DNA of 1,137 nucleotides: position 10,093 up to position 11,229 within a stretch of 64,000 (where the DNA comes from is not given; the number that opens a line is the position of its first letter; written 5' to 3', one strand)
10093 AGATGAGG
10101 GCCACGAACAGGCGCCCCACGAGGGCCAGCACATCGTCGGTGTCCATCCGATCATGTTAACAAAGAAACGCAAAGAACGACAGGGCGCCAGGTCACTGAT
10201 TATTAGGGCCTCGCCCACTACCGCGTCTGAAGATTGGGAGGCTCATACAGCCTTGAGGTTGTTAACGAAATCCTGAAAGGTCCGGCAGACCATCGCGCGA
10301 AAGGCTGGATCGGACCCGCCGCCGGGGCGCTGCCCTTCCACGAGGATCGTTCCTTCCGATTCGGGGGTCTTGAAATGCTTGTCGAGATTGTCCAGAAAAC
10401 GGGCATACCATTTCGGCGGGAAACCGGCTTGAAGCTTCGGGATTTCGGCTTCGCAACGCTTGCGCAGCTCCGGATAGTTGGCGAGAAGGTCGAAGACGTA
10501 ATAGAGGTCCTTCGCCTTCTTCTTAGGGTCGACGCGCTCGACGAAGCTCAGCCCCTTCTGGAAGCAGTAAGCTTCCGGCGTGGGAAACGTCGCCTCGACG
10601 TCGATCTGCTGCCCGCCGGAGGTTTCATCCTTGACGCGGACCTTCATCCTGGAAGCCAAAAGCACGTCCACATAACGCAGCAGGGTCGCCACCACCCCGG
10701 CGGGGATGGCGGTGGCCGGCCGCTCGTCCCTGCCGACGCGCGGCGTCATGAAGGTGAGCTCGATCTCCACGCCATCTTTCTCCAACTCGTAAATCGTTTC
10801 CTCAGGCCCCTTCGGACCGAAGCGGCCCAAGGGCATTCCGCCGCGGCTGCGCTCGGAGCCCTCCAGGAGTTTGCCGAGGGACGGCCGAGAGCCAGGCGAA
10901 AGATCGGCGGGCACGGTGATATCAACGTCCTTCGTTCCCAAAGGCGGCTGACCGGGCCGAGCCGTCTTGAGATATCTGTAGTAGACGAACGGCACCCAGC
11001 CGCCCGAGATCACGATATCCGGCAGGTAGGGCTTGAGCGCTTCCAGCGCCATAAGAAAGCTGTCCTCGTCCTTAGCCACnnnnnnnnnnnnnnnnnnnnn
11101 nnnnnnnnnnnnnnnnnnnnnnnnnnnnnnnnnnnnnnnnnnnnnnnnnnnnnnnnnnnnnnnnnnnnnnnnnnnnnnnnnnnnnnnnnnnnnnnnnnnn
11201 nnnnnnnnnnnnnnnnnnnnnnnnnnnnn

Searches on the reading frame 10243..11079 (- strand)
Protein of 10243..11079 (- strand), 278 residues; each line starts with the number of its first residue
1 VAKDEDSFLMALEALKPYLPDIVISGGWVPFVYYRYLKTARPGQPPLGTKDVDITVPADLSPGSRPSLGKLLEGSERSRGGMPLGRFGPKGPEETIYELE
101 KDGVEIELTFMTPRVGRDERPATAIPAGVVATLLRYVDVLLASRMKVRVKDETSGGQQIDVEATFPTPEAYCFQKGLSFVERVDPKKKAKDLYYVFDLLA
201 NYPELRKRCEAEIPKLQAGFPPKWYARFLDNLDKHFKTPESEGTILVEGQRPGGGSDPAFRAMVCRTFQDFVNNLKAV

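Call 3: search_protein_families(library=pfam, proteins=[window:10243-11079:-], max_evalue=1)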
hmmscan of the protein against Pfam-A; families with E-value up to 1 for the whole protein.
window:10243-11079:- (278 aa): 1 family
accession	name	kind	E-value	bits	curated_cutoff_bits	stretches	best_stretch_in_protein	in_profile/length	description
PF12281.14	NTP_transf_8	-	3.6e-10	40.6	26.3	1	21-198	19-197/218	Nucleotidyltransferase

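Call 4: search_protein_families(library=padloc, proteins=[window:10243-11079:-], max_evalue=1)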
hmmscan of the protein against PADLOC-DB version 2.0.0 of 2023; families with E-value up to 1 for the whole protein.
window:10243-11079:- (278 aa): 0 families

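Call 5: search_protein_families(library=ncbifam, proteins=[window:10243-11079:-], max_evalue=1)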
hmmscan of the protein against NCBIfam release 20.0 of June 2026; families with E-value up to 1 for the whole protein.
window:10243-11079:- (278 aa): 0 families

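Call 10: find_homologous_proteins(query=window:10243-11052:-)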
Query window:10243-11052:- (269 aa): 31 proteins with E <= 0.001 among 1103 candidates.
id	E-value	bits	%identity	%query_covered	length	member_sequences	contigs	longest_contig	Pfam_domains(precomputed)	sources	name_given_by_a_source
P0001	1.1e-162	558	89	100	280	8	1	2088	PF12281.15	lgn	-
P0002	7.6e-155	532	85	100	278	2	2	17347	PF12281.15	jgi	jgi:hypothetical protein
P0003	1.1e-142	492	82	100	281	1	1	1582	PF12281.15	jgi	jgi:hypothetical protein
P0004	1.7e-140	485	80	100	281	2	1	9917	PF12281.15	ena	-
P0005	8.9e-139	480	79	100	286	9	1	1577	PF12281.15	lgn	-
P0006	1.3e-137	476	79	97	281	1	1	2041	PF12281.15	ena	-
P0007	5.0e-125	435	74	100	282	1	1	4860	PF12281.15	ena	-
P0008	2.5e-122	426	70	100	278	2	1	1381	PF12281.15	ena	-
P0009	5.7e-121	421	71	100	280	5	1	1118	PF12281.15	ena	-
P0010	4.3e-119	415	71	99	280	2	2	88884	PF12281.15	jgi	jgi:hypothetical protein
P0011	6.7e-119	414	81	84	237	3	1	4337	PF12281.15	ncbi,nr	ncbi:MAG TPA: GSU2403 family nucleotidyltransferase fold protein, partial [Elusimicrobiales bacteriu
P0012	1.1e-113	397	67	100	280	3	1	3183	PF12281.15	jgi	jgi:hypothetical protein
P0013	5.0e-106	372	64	99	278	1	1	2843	PF12281.15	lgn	-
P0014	9.5e-98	345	58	99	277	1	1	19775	PF12281.15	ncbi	ncbi:GSU2403 family nucleotidyltransferase fold protein [Elusimicrobiota bacterium]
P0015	1.0e-76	276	64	73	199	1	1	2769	PF12281.15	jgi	jgi:hypothetical protein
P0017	5.0e-55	205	41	99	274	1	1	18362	PF12281.15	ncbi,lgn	-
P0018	4.6e-54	202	42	99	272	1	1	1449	PF12281.15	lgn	-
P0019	6.0e-51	192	40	94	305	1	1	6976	PF12281.15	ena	-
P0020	4.7e-47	179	37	99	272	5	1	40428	PF12281.15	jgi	-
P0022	2.3e-43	167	39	97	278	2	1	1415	PF12281.15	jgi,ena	-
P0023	2.8e-40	157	35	100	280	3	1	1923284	PF12281.15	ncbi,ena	-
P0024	1.6e-37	148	36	99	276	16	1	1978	PF12281.15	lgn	-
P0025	2.5e-37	147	36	99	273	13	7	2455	PF12281.15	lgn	-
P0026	1.8e-36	144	32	99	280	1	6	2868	PF12281.15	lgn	-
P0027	1.7e-35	141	31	100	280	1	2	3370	PF12281.15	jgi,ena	-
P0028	3.5e-35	140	35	97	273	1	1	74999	PF12281.15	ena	-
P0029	4.0e-35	140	34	99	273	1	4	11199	PF12281.15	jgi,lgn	jgi:hypothetical protein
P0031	1.5e-20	92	31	99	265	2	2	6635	PF12281.15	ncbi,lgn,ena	-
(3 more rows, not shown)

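Call 11: find_encoding_contigs(protein=P0010, flank=6000, max_places=3)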
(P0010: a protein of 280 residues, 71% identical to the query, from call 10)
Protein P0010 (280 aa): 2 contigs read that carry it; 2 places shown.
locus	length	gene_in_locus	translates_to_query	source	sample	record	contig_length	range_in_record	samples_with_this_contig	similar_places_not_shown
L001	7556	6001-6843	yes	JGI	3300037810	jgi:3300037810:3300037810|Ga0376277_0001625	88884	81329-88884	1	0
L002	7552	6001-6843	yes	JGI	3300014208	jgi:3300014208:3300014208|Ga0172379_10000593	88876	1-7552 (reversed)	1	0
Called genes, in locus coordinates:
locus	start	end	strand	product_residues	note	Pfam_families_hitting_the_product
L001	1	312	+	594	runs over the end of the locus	PF02518:HATPase_c (weak)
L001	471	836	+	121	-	PF13560:HTH_31, PF01381:HTH_3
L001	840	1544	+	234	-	PF06114:Peptidase_M78 (weak)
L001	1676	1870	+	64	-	-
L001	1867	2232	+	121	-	-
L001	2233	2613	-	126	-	PF01596:Methyltransf_3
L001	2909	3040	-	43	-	-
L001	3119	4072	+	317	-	-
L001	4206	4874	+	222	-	PF00589:Phage_integrase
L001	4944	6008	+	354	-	PF09339:HTH_IclR (faint)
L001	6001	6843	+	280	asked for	PF12281:NTP_transf_8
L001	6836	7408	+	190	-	PF00149:Metallophos, PF12850:Metallophos_2 (faint)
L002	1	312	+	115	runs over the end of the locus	-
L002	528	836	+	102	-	PF01381:HTH_3, PF13560:HTH_31 (weak)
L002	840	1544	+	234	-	PF06114:Peptidase_M78 (weak)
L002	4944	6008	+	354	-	PF09339:HTH_IclR (faint)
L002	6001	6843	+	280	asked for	PF12281:NTP_transf_8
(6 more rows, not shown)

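Call 12: find_encoding_contigs(protein=P0002, flank=6000, max_places=3)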
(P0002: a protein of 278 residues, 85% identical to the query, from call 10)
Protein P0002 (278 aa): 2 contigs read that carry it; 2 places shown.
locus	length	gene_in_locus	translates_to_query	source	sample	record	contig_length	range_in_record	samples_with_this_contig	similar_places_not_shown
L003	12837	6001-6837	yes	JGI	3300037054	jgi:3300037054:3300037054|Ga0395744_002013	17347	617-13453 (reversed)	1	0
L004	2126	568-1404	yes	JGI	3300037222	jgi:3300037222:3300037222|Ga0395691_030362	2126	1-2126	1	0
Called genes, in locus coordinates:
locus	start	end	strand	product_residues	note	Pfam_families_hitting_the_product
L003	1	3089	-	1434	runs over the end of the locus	PF08751:TrwC, PF13245:AAA_19, PF13604:AAA_30, PF01443:Viral_helicase1 (faint), PF13538:UvrD_C_2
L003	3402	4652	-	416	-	PF13173:AAA_14, PF13635:DUF4143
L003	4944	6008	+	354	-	-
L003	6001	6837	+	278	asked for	PF12281:NTP_transf_8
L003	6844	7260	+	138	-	PF16762:RHH_6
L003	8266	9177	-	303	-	PF06504:RepC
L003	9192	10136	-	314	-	PF02195:ParB_N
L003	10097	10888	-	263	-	PF01656:CbiA, PF02374:ArsA_ATPase (weak), PF06564:CBP_BcsQ (weak), PF09140:MipZ, PF13614:AAA_31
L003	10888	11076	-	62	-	PF12728:HTH_17 (weak)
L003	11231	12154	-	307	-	PF02899:Phage_int_SAM_1, PF13495:Phage_int_SAM_4 (weak), PF00589:Phage_integrase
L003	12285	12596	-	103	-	PF01381:HTH_3 (weak)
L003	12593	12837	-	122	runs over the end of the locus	PF05973:Gp49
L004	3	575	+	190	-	?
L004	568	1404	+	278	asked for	PF12281:NTP_transf_8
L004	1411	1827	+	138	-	PF16762:RHH_6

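Call 13: find_encoding_contigs(protein=P0023, flank=6000, max_places=3)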
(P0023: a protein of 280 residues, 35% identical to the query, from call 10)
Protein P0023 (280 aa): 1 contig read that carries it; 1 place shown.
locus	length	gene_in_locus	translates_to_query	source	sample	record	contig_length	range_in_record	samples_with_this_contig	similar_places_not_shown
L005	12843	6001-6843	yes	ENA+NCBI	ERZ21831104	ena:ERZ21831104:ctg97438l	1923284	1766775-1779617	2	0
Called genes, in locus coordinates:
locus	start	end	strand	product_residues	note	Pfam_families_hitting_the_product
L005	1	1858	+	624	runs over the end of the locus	PF00662:Proton_antipo_N, PF00361:Proton_antipo_M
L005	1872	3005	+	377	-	PF00361:Proton_antipo_M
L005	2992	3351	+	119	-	-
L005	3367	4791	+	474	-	PF00361:Proton_antipo_M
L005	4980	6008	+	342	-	PF09952:AbiEi_2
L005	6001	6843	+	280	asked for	PF12281:NTP_transf_8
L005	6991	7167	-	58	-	-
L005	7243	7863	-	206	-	PF13749:HATPase_c_4, PF21247:Fic-like_C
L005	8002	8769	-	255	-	PF04326:SLFN_AlbA_2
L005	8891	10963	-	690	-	PF00580:UvrD-helicase, PF13245:AAA_19, PF13361:UvrD_C, PF13538:UvrD_C_2 (faint)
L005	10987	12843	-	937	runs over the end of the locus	PF02463:SMC_N, PF13175:AAA_15, PF13476:AAA_23, PF13304:AAA_21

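Call 15: search_solved_structures(query=window:10243-11079:-, max_evalue=10, show_alignments=2)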
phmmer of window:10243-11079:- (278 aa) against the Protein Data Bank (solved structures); distinct sequences matched with E-value up to 10: 4.
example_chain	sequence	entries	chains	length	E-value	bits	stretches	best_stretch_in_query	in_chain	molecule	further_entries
9etm_E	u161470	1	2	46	1.2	11.8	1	26-48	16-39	Mitochondrial import receptor subunit TOM7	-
8rdi_A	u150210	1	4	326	1.2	11.8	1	135-207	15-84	SDR family NAD(P)-dependent oxidoreductase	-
8rdg_A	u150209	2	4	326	1.2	11.8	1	135-207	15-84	SDR family NAD(P)-dependent oxidoreductase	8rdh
3als_A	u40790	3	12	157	1.8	11.2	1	10-38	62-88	Lectin CEL-IV, C-type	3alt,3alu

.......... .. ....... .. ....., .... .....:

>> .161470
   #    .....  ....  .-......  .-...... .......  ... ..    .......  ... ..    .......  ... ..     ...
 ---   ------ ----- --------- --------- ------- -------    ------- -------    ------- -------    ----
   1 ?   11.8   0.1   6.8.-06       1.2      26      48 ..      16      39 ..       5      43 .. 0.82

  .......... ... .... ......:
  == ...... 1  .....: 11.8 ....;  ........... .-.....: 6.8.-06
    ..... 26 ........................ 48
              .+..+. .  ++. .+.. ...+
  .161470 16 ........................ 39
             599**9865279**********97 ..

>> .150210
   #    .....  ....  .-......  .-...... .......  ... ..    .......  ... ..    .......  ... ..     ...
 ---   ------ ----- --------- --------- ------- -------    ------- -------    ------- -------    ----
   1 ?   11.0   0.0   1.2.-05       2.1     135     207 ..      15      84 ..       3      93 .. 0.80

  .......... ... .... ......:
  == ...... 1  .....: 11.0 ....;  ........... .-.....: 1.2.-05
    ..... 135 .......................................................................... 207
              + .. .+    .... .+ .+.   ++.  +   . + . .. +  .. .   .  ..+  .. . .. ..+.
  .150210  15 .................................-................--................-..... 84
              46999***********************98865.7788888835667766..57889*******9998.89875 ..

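Call 26: find_related_loci(query=A1, collection=genome_contigs, flank=6000)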
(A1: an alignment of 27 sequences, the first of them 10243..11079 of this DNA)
Query A1 (278 aa) in genome_contigs; peptide patterns used: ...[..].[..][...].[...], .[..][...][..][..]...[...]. (x = any residue, [..] = any of these).
64 stretches matched a pattern; 49 encode a relative of the query (tblastn E <= 1e-3); 49 distinct loci.
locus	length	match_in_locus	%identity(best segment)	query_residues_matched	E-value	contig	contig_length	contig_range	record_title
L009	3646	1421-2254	99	1-278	0e+0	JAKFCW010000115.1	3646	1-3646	MAG: Candidatus Sericytochromatia bacterium isolate LC031 contig-124_20986, whole genome shotgun sequence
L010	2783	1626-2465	79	1-278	1e-154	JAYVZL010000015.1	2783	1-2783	MAG: Elusimicrobiota bacterium isolate GL90_UP_concoct_198 GL90_UP_concoct_198_14, whole genome shotgun sequence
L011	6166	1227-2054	71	1-278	9e-134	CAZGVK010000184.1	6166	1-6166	MAG TPA_asm: uncultured Elusimicrobia sp. isolate binchicken_co203_514 genome assembly, contig: k141_57712, whole genome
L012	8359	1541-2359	59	5-275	2e-104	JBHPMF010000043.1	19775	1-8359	Elusimicrobiota bacterium isolate SAG AM-324-K15 AM-324-K15_NODE_44, whole genome shotgun sequence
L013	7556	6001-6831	70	1-276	4e-126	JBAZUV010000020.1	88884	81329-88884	MAG: Elusimicrobiota bacterium isolate SO_2017_GW1_237 NODE_1625_length_88884_cov_6.629674_OW334_2017, whole genome shot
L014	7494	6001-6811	81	1-276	6e-117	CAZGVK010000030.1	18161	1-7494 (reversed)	MAG TPA_asm: uncultured Elusimicrobia sp. isolate binchicken_co203_514 genome assembly, contig: k141_4000497, whole geno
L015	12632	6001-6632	82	2-276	4e-54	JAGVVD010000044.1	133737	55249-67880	MAG: Elusimicrobia bacterium isolate WAS_Bin_5 WAS_Bin_5_scaffold_18, whole genome shotgun sequence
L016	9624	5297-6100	36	8-278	4e-52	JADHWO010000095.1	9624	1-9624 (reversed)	MAG: Candidatus Aminicenantes bacterium isolate BS750m-G29 BS-750m-C13569, whole genome shotgun sequence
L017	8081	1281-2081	37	4-278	3e-49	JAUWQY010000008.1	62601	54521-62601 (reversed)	MAG: Dehalococcoidia bacterium isolate CSMAG_2514 CSMAG_2514_k141_590344_length_62601_cov_951.9292, whole genome shotgun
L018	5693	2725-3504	35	15-276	4e-48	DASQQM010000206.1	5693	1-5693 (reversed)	MAG TPA_asm: Anaerolineae bacterium isolate SMAG_U10857 k141_155737, whole genome shotgun sequence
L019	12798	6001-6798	35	11-278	2e-45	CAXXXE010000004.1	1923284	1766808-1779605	MAG: Desulfatiglandales bacterium isolate d5234fa8-f814-4557-af24-a28d4dae9633 genome assembly, contig: contig_4, whole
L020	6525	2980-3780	33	8-277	3e-45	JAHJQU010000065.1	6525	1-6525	MAG: Proteobacteria bacterium isolate OS_PC_MetaG.mb.119 OS_PC_MetaG.mb.119_k141_60322, whole genome shotgun sequence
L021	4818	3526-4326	34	8-277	5e-45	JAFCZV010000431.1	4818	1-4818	MAG: Deltaproteobacteria bacterium isolate AB_1215_Bin_118 AB_1215_Bin_118_scaffold_82711, whole genome shotgun sequence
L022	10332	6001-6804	33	7-277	2e-44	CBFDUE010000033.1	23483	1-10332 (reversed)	MAG TPA_asm: uncultured bacterium isolate SRR6823440_concoct_100 genome assembly, contig: ERZ650341.1041, whole genome s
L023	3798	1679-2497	34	1-276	3e-44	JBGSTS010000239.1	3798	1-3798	MAG: Desulfobacterales bacterium isolate JTS-AC413 k141_1277770, whole genome shotgun sequence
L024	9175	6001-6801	33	8-276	2e-43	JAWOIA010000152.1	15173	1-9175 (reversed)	MAG: Desulfosarcina sp. isolate CWP5-1.bin.79 k191_825919, whole genome shotgun sequence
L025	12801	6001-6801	32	8-277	1e-42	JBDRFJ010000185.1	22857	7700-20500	MAG: Pseudomonadota bacterium isolate MEGAHIT-group-1.368 k141_12841832, whole genome shotgun sequence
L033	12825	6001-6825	32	1-276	2e-40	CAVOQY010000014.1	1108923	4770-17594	MAG: uncultured delta proteobacterium isolate MFD09964.bin.1.284 genome assembly, contig: contig_8259, whole genome shot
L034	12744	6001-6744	34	1-253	8e-40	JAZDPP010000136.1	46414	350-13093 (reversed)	MAG: Pseudomonadota bacterium isolate MEGAHIT-group-0.852 k141_16417942, whole genome shotgun sequence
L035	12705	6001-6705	35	11-252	2e-39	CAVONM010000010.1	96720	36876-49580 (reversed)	MAG: uncultured delta proteobacterium isolate MFD09779.bin.3.15 genome assembly, contig: contig_29512, whole genome shot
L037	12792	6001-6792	32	11-277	1e-38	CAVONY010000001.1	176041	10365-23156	MAG: uncultured delta proteobacterium isolate MFD09964.bin.1.222 genome assembly, contig: contig_10229, whole genome sho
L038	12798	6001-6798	32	8-276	4e-40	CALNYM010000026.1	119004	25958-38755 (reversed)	MAG: uncultured Desulfobacterales bacterium isolate HOU_bin.0076 genome assembly, contig: contig_34299, whole genome sho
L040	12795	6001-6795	31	12-278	2e-37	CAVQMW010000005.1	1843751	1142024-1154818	MAG: uncultured delta proteobacterium isolate MFD03804.bin.1.81 genome assembly, contig: contig_3986, whole genome shotg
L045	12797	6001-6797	37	8-275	2e-39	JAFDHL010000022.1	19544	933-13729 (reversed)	MAG: Deltaproteobacteria bacterium isolate Meg22_1214_Bin_234 Meg22_1214_Bin_234_scaffold_8940, whole genome shotgun seq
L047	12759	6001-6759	31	11-275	5e-28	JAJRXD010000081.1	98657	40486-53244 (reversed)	MAG: Deltaproteobacteria bacterium isolate Dive96_bin3.122 k141_2130233, whole genome shotgun sequence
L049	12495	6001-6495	32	103-272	6e-26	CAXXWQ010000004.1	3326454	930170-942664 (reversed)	MAG: uncultured Desulfosarcina sp. isolate addc1e71-6912-457b-9547-3a5b1613f324 genome assembly, contig: contig_4, whole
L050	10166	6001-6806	32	5-276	6e-24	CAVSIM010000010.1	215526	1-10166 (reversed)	MAG: uncultured delta proteobacterium isolate MFD01721.bin.3.168 genome assembly, contig: contig_24832, whole genome sho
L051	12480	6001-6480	33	11-175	5e-23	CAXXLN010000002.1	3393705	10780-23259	MAG: Desulfatiglandales bacterium isolate 53c9cee3-5eb1-4031-9065-1ba860722897 genome assembly, contig: contig_2, whole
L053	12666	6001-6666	26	5-218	3e-14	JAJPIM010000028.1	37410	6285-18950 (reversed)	MAG: Gemmatimonadetes bacterium isolate Centralia_MAG_331 k107_9893683, whole genome shotgun sequence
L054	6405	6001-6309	36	8-116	2e-13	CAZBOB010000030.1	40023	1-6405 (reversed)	MAG TPA_asm: uncultured Desulfobacteraceae bacterium isolate binchicken_co34_357 genome assembly, contig: NODE_1358_leng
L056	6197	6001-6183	39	11-72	1e-7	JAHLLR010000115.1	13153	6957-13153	MAG: Deltaproteobacteria bacterium isolate MAG100 NODE_5619_length_13153_cov_19.877844, whole genome shotgun sequence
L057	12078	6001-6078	65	12-37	2e-6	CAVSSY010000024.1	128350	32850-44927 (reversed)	MAG: uncultured delta proteobacterium isolate MFD05684.bin.2.99 genome assembly, contig: contig_76203, whole genome shot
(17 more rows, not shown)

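Call 29: predict_structure(alignment_id=A1)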
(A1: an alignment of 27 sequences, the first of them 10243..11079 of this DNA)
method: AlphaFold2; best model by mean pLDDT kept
length: 278 residues; sequences in the alignment: 27
mean_pLDDT: 89.1   pTM: 0.88
mean pLDDT of the five models: 89.1, 89.1, 88.6, 87.0, 79.4
residues with pLDDT >= 90: 191; 70-90: 65; 50-70: 12; < 50: 10
segments of 3 or more residues with pLDDT < 50: 76-81, 83-86
pLDDT, mean of each block of 10 residues (from residue 1): 87 94 95 91 85 94 88 57 48 73 85 85 88 93 97 93 98 97 91 96 95 95 96 98 96 89 98 95
secondary structure, 60 per line:
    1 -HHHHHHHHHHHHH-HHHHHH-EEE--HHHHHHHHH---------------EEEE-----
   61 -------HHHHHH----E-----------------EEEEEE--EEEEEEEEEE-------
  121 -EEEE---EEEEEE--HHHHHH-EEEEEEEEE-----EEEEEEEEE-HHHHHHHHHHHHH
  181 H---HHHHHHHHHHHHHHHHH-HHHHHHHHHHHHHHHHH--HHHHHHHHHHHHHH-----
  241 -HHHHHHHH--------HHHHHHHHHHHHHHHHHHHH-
elements in order: H2-14 H16-21 E23-25 H28-36 E52-55 H68-73 E96-101 E104-113 E122-125 E129-134 H137-142 E144-152 E158-166 H168-181 H185-201 H203-219 H222-235 H242-249 H258-277

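Call 33: fold_search(model_id=the predicted structure, library=pdb)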
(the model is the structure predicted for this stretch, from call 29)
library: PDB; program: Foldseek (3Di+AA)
matches with E <= 10: 815; with E <= 0.001: 0
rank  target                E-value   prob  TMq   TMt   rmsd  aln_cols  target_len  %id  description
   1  5uvd                  1.6e-03  0.99  0.32  0.39  11.8       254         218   15  Crystal structure of an antigenic nucleotidyltransferase-like protein from Paracoccidioides brasiliensis (released 2018-01-31)
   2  6j7q                  2.9e-03  0.99  0.44  0.43   9.3       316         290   14  Crystal structure of toxin TglT (unusual type guanylyltransferase-like toxin, Rv1045) mutant S78A from Mycobacterium tub (released 2020-05-13)
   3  8an4_A                3.1e-03  1.00  0.43  0.57   6.7       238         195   13  MenT1 toxin (rv0078a) from Mycobacterium tuberculosis H37Rv (released 2023-08-02)
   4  6y5u                  3.9e-03  0.99  0.43  0.42   9.8       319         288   13  MenT3 (aka TglT), nucleotidyltransferase toxin Rv1045 from Mycobacterium tuberculosis (released 2020-09-16)
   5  6j7o                  7.4e-03  0.97  0.42  0.41  10.2       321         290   14  Crystal structure of toxin TglT (unusual type guanylyltransferase-like toxin, Rv1045) mutant E146Q from Mycobacterium tu (released 2020-05-13)
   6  8an4_B                9.8e-03  1.00  0.41  0.56   6.2       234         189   12  MenT1 toxin (rv0078a) from Mycobacterium tuberculosis H37Rv (released 2023-08-02)
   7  6j7s                  9.8e-03  0.97  0.43  0.42   9.8       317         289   14  Crystal structure of toxin TglT (unusual type guanylyltransferase-like toxin, Rv1045) wild type protein from Mycobacteri (released 2020-05-13)
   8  6j7r                  1.2e-02  0.97  0.43  0.42  10.1       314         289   13  Crystal structure of toxin TglT (unusual type guanylyltransferase-like toxin, Rv1045) mutant S78A co-expressed with TakA (released 2020-05-13)
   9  8gjy                  1.3e-02  0.35  0.21  0.18  15.5       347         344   12  Structure of a cGAS-like receptor Sp-cGLR1 from S. pistillata (released 2023-07-05)
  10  6j7n                  1.8e-02  0.92  0.41  0.40   9.3       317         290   12  Crystal structure of toxin TglT (unusual type guanylyltransferase-like toxin, Rv1045) mutant D82A co-expressed with TakA (released 2020-05-13)
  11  7qpr_A                2.9e-02  0.35  0.24  0.11  28.0       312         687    9  Structure of full length SpoT (released 2023-01-18)
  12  7qpr_C                4.5e-02  0.28  0.24  0.11  26.6       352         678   11  Structure of full length SpoT (released 2023-01-18)
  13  3nvo_A                5.0e-02  0.20  0.17  0.18  15.3       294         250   12  The Soluble Domain Structure of the ZntB Zn2+ Efflux System (released 2011-03-23)
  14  7qpr_D                6.3e-02  0.23  0.24  0.11  26.4       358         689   13  Structure of full length SpoT (released 2023-01-18)
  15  7cod_A                6.6e-02  0.66  0.23  0.20   6.5       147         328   14  Post insertion complex of DNA polymerase Mu (K438A/Q441A) with 1-nt gapped DNA (released 2021-06-30)
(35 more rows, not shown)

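Call 36: search_solved_structures(query=A1, max_evalue=10, show_alignments=4)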
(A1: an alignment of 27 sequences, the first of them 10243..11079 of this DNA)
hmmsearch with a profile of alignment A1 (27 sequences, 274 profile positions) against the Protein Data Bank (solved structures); distinct sequences matched with E-value up to 10: 1.
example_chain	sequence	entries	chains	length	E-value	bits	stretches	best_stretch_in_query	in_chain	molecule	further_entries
2y3v_A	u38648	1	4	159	1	12.2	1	133-231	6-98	SPINDLE ASSEMBLY ABNORMAL PROTEIN 6 HOMOLOG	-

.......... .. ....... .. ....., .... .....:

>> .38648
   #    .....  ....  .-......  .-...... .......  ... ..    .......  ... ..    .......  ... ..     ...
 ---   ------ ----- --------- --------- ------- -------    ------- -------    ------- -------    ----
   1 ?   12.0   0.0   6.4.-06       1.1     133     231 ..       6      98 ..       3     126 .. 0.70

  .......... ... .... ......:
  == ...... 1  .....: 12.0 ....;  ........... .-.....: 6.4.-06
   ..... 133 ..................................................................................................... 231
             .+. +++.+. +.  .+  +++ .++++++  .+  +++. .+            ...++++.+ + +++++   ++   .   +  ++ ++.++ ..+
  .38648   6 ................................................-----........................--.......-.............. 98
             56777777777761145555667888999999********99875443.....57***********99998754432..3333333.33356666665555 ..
